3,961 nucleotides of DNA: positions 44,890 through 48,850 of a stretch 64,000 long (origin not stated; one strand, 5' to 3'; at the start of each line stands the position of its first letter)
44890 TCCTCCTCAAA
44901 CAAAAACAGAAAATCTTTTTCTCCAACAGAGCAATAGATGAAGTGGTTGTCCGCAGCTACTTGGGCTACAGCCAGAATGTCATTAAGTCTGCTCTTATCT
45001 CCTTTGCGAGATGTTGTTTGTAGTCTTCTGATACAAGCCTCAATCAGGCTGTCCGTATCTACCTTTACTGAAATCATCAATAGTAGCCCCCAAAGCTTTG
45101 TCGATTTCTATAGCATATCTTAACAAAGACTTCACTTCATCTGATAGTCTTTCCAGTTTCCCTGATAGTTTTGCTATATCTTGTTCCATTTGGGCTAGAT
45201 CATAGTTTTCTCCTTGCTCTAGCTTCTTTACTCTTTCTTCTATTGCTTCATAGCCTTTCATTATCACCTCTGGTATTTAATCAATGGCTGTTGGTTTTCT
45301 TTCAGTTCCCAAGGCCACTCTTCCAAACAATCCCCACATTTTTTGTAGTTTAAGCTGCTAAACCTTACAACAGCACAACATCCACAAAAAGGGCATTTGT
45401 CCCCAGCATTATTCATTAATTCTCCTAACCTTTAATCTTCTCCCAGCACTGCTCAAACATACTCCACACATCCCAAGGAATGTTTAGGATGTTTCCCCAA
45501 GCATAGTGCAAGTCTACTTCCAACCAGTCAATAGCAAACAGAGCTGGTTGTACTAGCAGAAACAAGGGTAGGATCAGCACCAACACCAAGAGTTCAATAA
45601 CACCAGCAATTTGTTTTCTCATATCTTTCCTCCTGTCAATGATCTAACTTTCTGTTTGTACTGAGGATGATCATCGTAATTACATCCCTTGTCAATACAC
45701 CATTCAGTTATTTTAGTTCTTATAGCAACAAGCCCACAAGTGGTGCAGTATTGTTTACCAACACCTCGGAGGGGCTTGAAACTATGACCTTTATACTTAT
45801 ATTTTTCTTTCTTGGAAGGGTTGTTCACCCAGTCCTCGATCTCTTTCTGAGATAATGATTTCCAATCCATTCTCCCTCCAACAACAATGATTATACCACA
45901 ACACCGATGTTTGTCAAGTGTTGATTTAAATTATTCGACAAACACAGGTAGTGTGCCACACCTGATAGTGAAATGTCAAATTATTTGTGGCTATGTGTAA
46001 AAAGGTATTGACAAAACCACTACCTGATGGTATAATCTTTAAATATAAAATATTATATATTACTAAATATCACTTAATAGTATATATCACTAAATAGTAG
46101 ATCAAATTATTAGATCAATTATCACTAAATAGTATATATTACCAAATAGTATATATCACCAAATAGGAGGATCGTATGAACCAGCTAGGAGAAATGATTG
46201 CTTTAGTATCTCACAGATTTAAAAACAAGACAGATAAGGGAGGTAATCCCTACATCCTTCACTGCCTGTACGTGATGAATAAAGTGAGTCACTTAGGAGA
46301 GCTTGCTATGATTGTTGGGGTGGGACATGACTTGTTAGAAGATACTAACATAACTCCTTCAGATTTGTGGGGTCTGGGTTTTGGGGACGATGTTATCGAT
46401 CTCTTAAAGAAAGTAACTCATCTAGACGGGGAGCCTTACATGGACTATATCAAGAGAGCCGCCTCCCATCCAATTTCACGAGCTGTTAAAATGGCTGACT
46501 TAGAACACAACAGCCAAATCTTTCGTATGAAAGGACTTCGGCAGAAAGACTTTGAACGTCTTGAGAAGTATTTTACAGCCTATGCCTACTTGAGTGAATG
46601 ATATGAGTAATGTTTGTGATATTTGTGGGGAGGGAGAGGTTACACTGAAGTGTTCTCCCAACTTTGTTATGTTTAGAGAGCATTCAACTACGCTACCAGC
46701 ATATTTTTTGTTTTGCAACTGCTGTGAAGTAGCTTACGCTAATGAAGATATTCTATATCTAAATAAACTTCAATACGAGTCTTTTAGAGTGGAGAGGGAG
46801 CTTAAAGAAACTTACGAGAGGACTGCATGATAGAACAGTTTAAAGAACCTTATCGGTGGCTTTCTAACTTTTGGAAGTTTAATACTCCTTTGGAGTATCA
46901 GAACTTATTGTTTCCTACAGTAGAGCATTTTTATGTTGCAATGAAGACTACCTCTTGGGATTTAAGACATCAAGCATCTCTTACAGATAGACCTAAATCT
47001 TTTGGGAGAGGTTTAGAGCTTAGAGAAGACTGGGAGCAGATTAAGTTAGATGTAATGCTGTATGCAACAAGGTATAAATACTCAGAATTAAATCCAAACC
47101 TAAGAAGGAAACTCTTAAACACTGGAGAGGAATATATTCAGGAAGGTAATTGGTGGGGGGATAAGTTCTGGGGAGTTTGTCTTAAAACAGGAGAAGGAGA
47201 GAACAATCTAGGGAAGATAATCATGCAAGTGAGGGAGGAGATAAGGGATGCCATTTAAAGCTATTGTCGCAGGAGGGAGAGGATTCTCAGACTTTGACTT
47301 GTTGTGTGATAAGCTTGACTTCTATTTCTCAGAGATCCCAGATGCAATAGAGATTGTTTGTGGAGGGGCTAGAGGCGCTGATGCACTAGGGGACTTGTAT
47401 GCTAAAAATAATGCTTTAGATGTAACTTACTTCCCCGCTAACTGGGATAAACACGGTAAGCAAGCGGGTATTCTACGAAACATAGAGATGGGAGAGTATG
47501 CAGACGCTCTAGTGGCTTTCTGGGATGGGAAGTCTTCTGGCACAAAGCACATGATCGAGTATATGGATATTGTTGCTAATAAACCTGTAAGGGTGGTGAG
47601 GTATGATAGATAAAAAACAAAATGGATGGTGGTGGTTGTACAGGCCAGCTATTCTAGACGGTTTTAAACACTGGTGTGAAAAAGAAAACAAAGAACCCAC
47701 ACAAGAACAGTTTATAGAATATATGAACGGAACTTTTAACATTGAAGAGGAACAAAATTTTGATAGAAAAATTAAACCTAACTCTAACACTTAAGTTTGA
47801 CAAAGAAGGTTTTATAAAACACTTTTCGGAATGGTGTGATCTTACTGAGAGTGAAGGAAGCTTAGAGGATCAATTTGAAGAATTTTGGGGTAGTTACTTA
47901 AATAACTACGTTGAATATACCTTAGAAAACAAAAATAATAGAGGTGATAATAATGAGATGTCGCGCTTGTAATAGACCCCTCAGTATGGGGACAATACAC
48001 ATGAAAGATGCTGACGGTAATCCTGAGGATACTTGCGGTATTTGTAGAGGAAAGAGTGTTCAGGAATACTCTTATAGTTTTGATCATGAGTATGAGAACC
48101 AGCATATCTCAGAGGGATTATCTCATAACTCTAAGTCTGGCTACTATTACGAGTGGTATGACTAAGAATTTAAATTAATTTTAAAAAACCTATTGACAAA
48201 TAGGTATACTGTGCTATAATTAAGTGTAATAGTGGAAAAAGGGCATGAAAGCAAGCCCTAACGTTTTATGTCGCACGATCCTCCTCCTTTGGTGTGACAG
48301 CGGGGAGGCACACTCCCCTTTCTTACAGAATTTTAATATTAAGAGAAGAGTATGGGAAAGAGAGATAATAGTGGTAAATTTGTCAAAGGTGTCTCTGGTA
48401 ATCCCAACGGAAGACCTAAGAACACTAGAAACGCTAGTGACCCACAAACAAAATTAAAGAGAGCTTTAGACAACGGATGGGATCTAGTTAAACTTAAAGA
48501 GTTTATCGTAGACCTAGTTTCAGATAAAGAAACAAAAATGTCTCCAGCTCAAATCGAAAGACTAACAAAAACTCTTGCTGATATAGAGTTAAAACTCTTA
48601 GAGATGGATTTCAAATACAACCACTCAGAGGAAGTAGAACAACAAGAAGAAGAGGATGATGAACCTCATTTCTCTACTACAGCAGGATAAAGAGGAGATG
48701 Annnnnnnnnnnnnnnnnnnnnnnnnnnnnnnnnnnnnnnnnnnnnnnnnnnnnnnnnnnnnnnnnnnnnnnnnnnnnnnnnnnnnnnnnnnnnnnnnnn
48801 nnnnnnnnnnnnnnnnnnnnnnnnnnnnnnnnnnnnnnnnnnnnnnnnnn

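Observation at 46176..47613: Anti-defence-looking cluster at the head of the late operon: HD ppGpp hydrolase, NADAR, SLOG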

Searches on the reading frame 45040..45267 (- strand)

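Call 43: search_protein_families(library=pfam, proteins=[window:45040-45267:-], max_evalue=0.01)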
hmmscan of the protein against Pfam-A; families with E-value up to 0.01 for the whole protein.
window:45040-45267:- (75 aa): 2 families
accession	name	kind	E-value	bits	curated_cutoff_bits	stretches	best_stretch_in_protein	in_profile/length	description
PF24622.1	TMP_4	-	0.0011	19.5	27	1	22-59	34-70/77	Tape measure protein domain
PF16331.10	TolA_bind_tri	-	0.0053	17.3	30.1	0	23-49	26-52/76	TolA binding protein trimerisation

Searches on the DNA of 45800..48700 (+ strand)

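Call 5: search_dna_similar(query=window:45900-48700:+, collection=phages, mode=near, max_rows=25)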
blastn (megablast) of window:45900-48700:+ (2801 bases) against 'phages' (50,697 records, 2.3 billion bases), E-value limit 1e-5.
No match.

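Call 37: search_dna_similar(query=L004:3956-4462:+, collection=phages, mode=near, max_rows=60)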
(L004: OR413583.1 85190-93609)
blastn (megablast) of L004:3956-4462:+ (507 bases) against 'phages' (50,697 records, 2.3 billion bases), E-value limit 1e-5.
Records with a match: 9; places in all: 9; records where one place covers at least 80% of the query: 9.
Best place of each record, by identity: >=99% 1; 95-99% 5; 60-80% 3.
By first word of the organism name: Cronobacter 5; Salmonella 3; Enterobacter 1.
By host as written in the record: Cronobacter sakazakii 5; Salmonella enterica 2; Salmonella enterica CDC K-1891 1; Enterobacter kobei AG07E 1.
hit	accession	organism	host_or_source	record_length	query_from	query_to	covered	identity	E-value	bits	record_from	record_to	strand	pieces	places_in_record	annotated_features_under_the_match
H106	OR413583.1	Salmonella phage SPLA5a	Salmonella enterica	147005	1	507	100%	100.0%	0e+0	937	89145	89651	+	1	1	hypothetical protein (x2) | thymidylate kinase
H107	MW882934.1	Cronobacter phage EspYZU08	Cronobacter sakazakii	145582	1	507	100%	98.8%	0e+0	904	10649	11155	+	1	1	hypothetical protein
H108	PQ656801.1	Cronobacter phage Csp-D17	Cronobacter sakazakii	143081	1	507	100%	97.2%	0e+0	859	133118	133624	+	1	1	record has no annotation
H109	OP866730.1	Cronobacter phage EspYZU15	Cronobacter sakazakii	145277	1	507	100%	97.2%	0e+0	859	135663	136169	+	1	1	hypothetical protein (x3)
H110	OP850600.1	Cronobacter phage EspYZU14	Cronobacter sakazakii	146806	1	507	100%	97.2%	0e+0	859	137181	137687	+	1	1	hypothetical protein (x3)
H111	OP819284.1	Cronobacter phage EspYZU12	Cronobacter sakazakii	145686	1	507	100%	97.2%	0e+0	859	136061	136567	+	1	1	hypothetical protein (x3)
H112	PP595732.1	Salmonella phage SalP219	Salmonella enterica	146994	33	507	94%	79.5%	6e-88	329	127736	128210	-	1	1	hypothetical protein (x3)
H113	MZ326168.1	Salmonella phage NINP13076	Salmonella enterica CDC K-1891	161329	52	507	90%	79.7%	9e-86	322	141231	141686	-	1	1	putative metal dependent phosphohydrolase | hypothetical protein (x2)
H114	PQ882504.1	Enterobacter phage FENT2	Enterobacter kobei AG07E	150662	25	440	82%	76.1%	8e-52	209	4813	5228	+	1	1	metal-dependent phosphohydrolase | thymidylate kinase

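Call 106: search_rna_families(source=window, start=45800, end=48500, threshold=evalue, max_evalue=1)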
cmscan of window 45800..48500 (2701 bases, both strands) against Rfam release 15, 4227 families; matches with E-value up to 1: 0.
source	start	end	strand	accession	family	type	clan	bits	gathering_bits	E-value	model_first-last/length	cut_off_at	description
